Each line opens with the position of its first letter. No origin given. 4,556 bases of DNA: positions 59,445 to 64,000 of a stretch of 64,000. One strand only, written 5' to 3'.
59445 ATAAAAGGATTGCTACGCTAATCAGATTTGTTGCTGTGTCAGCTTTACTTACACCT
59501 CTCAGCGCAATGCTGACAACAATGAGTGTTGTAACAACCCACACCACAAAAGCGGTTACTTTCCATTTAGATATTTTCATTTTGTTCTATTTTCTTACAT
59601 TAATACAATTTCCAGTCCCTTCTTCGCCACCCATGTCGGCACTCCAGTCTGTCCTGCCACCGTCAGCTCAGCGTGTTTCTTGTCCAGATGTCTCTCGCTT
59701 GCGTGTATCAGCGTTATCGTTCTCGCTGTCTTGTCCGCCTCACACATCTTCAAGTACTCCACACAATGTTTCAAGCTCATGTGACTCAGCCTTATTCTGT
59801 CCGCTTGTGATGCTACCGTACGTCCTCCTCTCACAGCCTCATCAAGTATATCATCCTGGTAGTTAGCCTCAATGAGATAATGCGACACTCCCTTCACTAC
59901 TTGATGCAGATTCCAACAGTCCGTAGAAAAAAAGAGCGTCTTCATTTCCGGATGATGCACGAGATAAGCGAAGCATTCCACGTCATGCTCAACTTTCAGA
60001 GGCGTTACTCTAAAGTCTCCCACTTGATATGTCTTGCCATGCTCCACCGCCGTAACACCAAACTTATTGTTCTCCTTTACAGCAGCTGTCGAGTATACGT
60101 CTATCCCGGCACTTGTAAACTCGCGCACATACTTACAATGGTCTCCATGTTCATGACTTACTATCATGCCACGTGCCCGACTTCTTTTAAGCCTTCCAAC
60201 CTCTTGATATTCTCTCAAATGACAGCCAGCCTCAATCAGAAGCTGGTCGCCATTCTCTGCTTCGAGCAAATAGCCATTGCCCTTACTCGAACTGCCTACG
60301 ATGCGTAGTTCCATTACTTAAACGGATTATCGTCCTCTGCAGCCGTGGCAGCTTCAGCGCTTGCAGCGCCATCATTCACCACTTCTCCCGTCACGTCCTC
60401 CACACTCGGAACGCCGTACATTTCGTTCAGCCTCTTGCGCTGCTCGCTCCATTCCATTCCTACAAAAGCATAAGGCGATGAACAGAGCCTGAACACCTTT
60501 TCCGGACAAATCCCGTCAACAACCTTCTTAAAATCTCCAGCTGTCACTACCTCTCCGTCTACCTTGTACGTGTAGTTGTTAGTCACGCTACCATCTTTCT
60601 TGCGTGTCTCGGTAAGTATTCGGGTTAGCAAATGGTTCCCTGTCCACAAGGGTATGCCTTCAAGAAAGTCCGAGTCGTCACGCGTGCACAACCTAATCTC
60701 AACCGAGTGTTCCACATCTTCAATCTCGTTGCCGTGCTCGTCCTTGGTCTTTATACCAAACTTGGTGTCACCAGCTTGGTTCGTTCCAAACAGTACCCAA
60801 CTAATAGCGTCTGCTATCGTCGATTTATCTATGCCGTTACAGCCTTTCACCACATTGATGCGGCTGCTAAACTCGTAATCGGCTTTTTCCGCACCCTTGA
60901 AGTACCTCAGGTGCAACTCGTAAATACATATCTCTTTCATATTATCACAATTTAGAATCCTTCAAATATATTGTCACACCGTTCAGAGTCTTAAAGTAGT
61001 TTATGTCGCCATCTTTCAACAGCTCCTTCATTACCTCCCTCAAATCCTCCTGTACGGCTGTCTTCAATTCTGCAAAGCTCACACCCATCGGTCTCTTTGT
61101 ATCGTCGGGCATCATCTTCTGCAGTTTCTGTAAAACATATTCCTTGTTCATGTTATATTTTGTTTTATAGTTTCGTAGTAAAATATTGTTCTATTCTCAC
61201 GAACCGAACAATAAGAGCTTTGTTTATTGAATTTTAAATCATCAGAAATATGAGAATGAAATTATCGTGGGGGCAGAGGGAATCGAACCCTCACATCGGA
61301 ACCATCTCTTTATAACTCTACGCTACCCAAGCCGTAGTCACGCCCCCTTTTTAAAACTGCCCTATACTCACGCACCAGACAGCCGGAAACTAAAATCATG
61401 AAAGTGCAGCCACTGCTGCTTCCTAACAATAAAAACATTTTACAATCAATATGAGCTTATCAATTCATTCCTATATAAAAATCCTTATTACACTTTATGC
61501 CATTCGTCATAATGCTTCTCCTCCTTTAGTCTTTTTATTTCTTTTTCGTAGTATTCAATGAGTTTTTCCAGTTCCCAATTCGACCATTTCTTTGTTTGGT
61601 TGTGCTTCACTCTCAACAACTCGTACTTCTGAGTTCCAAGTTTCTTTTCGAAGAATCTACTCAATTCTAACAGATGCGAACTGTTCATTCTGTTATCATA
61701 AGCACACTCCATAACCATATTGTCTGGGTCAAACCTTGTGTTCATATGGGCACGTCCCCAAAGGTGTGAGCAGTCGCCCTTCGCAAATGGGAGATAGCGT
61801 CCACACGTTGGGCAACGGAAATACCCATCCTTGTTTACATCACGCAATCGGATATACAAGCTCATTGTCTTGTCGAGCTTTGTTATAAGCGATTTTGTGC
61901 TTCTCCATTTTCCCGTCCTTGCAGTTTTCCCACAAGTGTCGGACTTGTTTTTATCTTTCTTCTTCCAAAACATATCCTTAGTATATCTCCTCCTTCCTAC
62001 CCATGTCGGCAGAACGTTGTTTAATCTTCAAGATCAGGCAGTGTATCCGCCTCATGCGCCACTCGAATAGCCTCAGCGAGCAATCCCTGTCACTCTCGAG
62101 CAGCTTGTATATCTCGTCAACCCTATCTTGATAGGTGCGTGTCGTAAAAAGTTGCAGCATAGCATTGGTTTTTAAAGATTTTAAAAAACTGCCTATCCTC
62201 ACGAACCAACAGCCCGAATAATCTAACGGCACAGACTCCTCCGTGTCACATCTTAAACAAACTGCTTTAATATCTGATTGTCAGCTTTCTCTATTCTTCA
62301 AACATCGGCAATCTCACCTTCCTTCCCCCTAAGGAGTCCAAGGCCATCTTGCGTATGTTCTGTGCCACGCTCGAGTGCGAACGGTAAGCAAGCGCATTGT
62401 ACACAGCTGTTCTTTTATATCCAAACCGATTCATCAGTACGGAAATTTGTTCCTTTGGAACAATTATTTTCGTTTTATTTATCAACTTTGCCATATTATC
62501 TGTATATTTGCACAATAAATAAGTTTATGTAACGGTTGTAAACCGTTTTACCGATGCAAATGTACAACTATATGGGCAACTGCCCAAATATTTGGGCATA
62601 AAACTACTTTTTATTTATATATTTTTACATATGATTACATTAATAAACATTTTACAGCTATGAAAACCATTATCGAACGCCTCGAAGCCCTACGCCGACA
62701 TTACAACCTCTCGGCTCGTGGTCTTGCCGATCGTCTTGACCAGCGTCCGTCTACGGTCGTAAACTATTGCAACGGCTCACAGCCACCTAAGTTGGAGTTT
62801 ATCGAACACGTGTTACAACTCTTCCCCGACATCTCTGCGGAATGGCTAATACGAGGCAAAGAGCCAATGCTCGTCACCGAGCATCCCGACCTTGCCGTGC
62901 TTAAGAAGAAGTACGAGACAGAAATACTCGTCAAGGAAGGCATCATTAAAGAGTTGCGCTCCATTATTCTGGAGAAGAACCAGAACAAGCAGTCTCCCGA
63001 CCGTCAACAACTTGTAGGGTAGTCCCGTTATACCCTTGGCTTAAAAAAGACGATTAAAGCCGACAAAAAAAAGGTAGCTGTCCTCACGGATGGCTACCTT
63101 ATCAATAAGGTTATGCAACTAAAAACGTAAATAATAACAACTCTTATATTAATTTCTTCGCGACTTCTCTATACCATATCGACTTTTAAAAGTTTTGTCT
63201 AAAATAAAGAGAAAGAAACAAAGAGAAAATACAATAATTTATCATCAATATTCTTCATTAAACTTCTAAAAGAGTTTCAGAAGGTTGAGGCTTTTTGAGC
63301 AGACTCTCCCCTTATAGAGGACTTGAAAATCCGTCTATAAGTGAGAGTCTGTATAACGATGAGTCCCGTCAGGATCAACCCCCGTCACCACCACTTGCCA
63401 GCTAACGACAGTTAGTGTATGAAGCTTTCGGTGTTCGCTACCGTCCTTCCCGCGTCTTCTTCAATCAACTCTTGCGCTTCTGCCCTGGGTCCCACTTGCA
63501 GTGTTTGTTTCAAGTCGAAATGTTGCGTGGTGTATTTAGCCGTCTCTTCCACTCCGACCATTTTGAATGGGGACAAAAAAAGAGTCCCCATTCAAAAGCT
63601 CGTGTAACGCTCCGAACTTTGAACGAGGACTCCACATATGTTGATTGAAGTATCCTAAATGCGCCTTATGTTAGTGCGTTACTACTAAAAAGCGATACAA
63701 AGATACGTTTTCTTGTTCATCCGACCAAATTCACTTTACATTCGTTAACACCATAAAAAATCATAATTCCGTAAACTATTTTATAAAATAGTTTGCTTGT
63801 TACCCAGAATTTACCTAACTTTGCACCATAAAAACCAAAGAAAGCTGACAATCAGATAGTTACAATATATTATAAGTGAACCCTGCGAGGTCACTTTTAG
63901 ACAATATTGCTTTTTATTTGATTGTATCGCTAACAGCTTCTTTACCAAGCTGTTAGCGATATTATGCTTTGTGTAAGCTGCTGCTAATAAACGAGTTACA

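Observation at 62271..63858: Perfect 20-bp inverted repeat bracketing the 1.6-kb regulatory hub: nut-like sites or an invertible/mobile cassette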

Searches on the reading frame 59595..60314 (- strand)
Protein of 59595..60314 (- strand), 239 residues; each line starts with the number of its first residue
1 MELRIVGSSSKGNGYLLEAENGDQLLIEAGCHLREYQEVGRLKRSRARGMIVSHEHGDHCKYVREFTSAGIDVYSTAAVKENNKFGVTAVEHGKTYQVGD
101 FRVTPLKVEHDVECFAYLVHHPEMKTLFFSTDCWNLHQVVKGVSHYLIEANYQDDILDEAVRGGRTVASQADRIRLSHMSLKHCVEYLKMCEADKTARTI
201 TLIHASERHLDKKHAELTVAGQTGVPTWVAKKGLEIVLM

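Call 17: search_protein_families(library=pfam, max_evalue=0.01, proteins=[window:59595-60314:-])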
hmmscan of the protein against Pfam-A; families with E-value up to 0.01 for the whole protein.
window:59595-60314:- (239 aa): 2 families
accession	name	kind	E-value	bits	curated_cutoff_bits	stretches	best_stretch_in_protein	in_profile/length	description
PF12706.13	Lactamase_B_2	-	1.5e-08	35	27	1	42-195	24-194/200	Beta-lactamase superfamily domain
PF00753.33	Lactamase_B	-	0.00066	20.1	22.7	1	12-72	6-69/196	Metallo-beta-lactamase superfamily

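Call 18: search_protein_families(library=phrogs, max_evalue=0.01, proteins=[window:59595-60314:-])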
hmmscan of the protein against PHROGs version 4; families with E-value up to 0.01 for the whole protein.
window:59595-60314:- (239 aa): 2 families
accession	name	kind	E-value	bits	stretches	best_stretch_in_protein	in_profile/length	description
phrog_392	-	other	3.4e-53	182.3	1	1-236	6-253/348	metal-dependent hydrolase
phrog_14429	-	other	8.7e-05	23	1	2-61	30-89/266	hydrolase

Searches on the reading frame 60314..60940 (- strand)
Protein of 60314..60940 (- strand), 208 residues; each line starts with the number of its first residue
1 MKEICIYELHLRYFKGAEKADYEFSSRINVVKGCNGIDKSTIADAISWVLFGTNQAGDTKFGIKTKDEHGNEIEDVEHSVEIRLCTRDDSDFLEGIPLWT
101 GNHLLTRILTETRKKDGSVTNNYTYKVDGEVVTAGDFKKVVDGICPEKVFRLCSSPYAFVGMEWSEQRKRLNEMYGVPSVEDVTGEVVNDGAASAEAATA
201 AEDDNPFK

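Call 17: search_protein_families(library=pfam, max_evalue=0.01, proteins=[window:60314-60940:-])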
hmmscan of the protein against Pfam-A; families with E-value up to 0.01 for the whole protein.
window:60314-60940:- (208 aa): 4 families
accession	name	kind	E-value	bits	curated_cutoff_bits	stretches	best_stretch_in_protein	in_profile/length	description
PF13476.12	AAA_23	-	3.4e-10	41.3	27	1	9-117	2-98/201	AAA domain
PF02463.25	SMC_N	-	1.7e-06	28.1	40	1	6-51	2-49/220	RecF/RecN/SMC N terminal domain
PF13175.12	AAA_15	-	0.00019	21.6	32.1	1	6-91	3-88/374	AAA ATPase domain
PF13555.12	AAA_29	-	0.0045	17.1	27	1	18-55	15-51/61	P-loop containing region of AAA domain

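Call 18: search_protein_families(library=phrogs, max_evalue=0.01, proteins=[window:60314-60940:-])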
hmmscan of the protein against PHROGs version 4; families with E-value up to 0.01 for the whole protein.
window:60314-60940:- (208 aa): 8 families
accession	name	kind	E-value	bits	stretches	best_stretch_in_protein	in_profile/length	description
phrog_10445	-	unknown function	1.5e-22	81.2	1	2-184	1-177/296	-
phrog_77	-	DNA, RNA and nucleotide metabolism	5.2e-13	49.4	1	1-177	293-459/967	SbcC-like subunit of palindrome specific endonuclease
phrog_1499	-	unknown function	1.1e-08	35.8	1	3-178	2-140/427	-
phrog_25363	-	unknown function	4.1e-08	34.3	1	2-73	3-75/77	-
phrog_3940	-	unknown function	9e-06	25.7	1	4-50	3-49/537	-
phrog_8323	-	unknown function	7.9e-05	22.3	1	3-83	48-133/623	-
phrog_28217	-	DNA, RNA and nucleotide metabolism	0.00034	20.2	1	10-109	7-99/806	DNA repair exonuclease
phrog_4747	-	unknown function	0.0092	16.1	1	6-100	3-96/610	-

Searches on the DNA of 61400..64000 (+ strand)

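Call 7: search_dna_similar(query=window:61400-64000:+, collection=phages, mode=distant, max_rows=30)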
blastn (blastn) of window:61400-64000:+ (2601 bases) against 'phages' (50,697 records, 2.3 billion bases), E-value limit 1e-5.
No match.

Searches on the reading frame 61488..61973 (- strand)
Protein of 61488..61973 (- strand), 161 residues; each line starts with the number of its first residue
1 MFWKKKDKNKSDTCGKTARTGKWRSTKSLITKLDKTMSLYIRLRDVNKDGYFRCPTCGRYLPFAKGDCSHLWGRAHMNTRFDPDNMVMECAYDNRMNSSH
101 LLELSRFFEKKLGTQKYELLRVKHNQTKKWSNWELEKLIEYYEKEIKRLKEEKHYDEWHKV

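Call 17: search_protein_families(library=pfam, max_evalue=0.01, proteins=[window:61488-61973:-])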
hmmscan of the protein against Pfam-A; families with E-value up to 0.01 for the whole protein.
window:61488-61973:- (161 aa): 1 family
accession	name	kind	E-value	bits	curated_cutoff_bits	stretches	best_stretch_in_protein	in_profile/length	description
PF05766.18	NinG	-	3.5e-11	43.7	25.4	1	4-152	50-193/193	Bacteriophage Lambda NinG protein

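Call 18: search_protein_families(library=phrogs, max_evalue=0.01, proteins=[window:61488-61973:-])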
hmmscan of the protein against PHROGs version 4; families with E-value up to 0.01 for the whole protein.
window:61488-61973:- (161 aa): 3 families
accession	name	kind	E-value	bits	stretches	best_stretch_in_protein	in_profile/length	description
phrog_5034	-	DNA, RNA and nucleotide metabolism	2.4e-30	106.5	1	19-153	4-134/138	NinG/ Rap DNA junction specific endonuclease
phrog_171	-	DNA, RNA and nucleotide metabolism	9.3e-13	49.6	1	25-153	102-225/452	NinG/ Rap DNA junction specific endonuclease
phrog_3201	-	tail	0.0049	15.5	1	70-131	550-611/2408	tail fiber protein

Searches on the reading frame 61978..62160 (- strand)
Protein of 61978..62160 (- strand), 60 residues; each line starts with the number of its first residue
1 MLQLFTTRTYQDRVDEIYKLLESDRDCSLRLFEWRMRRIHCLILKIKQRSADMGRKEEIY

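Call 70: search_protein_families(library=pfam, max_evalue=1, proteins=[window:61981-62160:-])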
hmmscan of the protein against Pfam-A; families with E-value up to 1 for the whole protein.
seq(60 aa): 1 family
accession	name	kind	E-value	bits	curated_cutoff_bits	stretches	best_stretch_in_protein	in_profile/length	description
PF20105.4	DUF6495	-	0.14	12.6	25.2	1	5-59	50-103/156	Family of unknown function (DUF6495)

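Call 71: search_protein_families(library=phrogs, max_evalue=0.1, proteins=[window:61981-62160:-])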
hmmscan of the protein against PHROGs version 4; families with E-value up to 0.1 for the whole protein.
seq(60 aa): 0 families

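Call 92: find_homologous_proteins(query=window:61978-62160:-, max_evalue=0.001)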
Query window:61978-62160:- (60 aa): 42 proteins with E <= 0.001 among 43 candidates.
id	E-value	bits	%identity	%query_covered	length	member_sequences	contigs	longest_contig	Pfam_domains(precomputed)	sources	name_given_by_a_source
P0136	5.2e-31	122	98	100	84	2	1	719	-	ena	-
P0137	5.5e-31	122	97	100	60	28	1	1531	-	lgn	-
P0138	5.6e-31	122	98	100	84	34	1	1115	-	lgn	-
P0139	5.9e-31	122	98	100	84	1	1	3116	-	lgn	-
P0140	5.8e-30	119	95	100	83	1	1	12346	-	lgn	-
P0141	9.1e-28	112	93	100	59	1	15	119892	-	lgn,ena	-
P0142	2.0e-27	111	88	100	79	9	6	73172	-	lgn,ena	-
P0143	2.5e-27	110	95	100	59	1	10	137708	-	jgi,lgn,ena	jgi:hypothetical protein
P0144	3.1e-27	110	88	100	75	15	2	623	-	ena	-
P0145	3.4e-27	110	88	100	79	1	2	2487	-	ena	-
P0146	4.1e-27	110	93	100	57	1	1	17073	-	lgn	-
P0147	4.2e-27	110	95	100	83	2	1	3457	-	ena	-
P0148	4.4e-27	110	93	100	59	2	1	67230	-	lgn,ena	-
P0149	9.6e-27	108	87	100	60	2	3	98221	-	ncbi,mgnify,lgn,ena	mgnify:FL=1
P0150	1.0e-26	108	93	100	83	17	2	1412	-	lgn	-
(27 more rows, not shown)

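Call 98: predict_structure(alignment_id=A4)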
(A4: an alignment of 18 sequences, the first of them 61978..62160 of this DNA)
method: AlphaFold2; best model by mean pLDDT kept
length: 60 residues; sequences in the alignment: 18
mean_pLDDT: 85.2   pTM: 0.65
mean pLDDT of the five models: 85.2, 83.2, 82.1, 80.1, 79.1
residues with pLDDT >= 90: 36; 70-90: 14; 50-70: 8; < 50: 2
segments of 3 or more residues with pLDDT < 50: none
pLDDT, mean of each block of 10 residues (from residue 1): 73 95 90 95 92 66
secondary structure, 60 per line:
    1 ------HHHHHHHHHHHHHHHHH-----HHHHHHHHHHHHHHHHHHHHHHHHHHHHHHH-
elements in order: H7-23 H29-59
